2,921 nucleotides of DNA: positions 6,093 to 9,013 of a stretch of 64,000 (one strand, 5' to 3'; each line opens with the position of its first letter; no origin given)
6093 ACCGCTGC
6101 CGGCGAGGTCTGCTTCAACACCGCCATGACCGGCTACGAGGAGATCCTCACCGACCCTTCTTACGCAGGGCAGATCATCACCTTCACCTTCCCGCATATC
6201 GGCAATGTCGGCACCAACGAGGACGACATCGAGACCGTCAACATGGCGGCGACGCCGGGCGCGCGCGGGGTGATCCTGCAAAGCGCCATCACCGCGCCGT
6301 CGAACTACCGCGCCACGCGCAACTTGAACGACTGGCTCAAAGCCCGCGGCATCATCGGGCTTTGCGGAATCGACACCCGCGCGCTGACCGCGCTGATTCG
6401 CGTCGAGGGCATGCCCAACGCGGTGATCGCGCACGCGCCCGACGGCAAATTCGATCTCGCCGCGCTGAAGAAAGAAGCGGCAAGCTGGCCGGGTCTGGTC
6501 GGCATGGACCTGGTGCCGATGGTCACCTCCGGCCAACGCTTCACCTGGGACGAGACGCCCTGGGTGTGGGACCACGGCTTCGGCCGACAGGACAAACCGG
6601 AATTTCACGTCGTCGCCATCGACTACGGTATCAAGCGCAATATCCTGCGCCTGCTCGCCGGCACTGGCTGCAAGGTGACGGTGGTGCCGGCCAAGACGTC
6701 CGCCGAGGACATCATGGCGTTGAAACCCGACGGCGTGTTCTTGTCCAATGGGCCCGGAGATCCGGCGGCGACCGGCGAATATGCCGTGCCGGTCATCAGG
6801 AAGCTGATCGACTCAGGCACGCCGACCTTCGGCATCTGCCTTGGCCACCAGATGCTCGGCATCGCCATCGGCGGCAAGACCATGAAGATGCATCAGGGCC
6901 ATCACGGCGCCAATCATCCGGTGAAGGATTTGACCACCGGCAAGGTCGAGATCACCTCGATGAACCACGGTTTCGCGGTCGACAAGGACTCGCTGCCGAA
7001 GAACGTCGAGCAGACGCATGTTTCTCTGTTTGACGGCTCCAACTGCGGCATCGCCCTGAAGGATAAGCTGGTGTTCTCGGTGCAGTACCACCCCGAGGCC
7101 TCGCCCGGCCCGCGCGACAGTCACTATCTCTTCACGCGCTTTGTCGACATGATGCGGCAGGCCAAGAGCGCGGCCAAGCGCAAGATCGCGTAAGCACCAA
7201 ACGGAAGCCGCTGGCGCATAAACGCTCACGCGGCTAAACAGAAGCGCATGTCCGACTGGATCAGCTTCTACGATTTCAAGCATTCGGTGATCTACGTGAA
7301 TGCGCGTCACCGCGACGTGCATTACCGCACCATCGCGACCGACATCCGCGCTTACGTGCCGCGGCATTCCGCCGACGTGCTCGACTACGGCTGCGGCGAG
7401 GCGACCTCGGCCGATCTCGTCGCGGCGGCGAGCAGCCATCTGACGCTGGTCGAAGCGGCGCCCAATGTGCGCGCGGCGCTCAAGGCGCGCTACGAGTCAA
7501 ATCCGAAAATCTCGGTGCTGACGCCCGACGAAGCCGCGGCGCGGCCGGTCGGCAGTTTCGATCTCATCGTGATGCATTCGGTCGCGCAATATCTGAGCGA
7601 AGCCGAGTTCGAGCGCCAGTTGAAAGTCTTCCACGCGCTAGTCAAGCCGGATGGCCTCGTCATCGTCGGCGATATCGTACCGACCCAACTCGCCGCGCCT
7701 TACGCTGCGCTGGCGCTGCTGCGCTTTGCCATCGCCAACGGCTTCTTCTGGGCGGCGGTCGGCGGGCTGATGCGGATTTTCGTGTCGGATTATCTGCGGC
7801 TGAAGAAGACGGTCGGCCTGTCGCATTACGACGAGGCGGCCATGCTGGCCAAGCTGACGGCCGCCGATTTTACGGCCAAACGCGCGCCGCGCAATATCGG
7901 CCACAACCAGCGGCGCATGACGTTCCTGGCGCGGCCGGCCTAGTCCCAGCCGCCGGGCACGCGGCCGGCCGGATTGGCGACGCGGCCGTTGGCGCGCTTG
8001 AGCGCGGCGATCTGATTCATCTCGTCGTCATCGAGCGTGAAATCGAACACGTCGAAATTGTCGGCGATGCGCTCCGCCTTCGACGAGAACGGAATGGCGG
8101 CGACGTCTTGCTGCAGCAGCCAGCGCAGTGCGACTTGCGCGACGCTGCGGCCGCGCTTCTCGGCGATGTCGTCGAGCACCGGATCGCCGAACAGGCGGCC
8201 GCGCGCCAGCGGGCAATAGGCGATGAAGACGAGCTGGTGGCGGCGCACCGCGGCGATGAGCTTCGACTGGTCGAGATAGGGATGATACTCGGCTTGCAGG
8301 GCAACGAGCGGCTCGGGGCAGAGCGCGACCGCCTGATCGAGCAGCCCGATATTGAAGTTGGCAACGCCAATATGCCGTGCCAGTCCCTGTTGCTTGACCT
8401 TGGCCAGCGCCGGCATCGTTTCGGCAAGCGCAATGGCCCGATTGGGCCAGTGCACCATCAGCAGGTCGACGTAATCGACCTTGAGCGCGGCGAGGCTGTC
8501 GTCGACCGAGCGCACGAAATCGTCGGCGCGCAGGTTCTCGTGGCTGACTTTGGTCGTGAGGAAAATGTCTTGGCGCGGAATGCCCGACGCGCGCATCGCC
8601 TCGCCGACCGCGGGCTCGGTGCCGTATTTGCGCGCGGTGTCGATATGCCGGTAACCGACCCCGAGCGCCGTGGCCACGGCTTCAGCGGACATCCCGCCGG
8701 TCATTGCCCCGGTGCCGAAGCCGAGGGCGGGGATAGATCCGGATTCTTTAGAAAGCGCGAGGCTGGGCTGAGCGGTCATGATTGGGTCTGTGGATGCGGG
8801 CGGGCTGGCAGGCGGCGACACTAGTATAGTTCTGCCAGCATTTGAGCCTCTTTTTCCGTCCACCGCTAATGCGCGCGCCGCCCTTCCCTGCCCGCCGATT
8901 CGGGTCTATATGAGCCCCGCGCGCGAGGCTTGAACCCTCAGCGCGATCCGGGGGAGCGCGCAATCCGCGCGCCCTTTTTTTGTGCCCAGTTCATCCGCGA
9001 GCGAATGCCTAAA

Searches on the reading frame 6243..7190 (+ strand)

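Call 51: search_protein_families(library=pfam, proteins=[window:6243-7190:+], max_evalue=0.00001)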
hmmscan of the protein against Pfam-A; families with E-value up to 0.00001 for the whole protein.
window:6243-7190:+ (316 aa): 3 families
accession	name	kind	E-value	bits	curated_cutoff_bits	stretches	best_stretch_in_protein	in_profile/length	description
PF00117.34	GATase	-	1.2e-54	185.3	22.8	1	125-302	2-189/190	Glutamine amidotransferase class-I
PF00988.28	CPSase_sm_chain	-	3.8e-13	49.8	27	1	5-62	69-126/126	Carbamoyl-phosphate synthase small chain, CPSase domain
PF07722.19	Peptidase_C26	-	4.8e-09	36.7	20.5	1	179-254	92-164/219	Peptidase C26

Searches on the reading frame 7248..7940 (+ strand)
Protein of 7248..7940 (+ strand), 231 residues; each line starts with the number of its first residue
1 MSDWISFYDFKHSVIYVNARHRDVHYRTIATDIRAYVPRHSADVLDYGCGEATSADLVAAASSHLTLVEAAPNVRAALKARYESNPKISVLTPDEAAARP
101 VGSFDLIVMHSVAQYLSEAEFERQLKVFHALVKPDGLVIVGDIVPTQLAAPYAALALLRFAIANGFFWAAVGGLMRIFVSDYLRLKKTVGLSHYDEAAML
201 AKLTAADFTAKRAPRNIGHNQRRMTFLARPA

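Call 64: search_protein_families(library=pfam, proteins=[window:7248-7940:+], max_evalue=0.00001)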
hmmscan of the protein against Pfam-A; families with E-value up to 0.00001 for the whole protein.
window:7248-7940:+ (231 aa): 5 families
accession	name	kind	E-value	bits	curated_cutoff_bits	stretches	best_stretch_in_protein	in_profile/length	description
PF13649.12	Methyltransf_25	-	4.3e-10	40.6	27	1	44-136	1-97/97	Methyltransferase domain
PF08242.18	Methyltransf_12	-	1.2e-09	39.2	30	1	45-137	1-97/98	Methyltransferase domain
PF08241.18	Methyltransf_11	-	7.5e-09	36.6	21.2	1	45-140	1-95/95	Methyltransferase domain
PF13489.12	Methyltransf_23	-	3.8e-08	33.7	27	1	33-143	13-119/164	Methyltransferase domain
PF05401.17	NodS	-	2.5e-06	27.9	24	1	39-141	42-145/201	Nodulation protein S (NodS)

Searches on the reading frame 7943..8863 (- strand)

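Call 64: search_protein_families(library=pfam, proteins=[window:7943-8863:-], max_evalue=0.00001)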
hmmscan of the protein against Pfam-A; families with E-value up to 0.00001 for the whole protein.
window:7943-8863:- (307 aa): 1 family
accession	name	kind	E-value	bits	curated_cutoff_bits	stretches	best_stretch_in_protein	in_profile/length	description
PF00248.27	Aldo_ket_red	-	2e-57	194.9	24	1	47-288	2-289/291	Aldo/keto reductase family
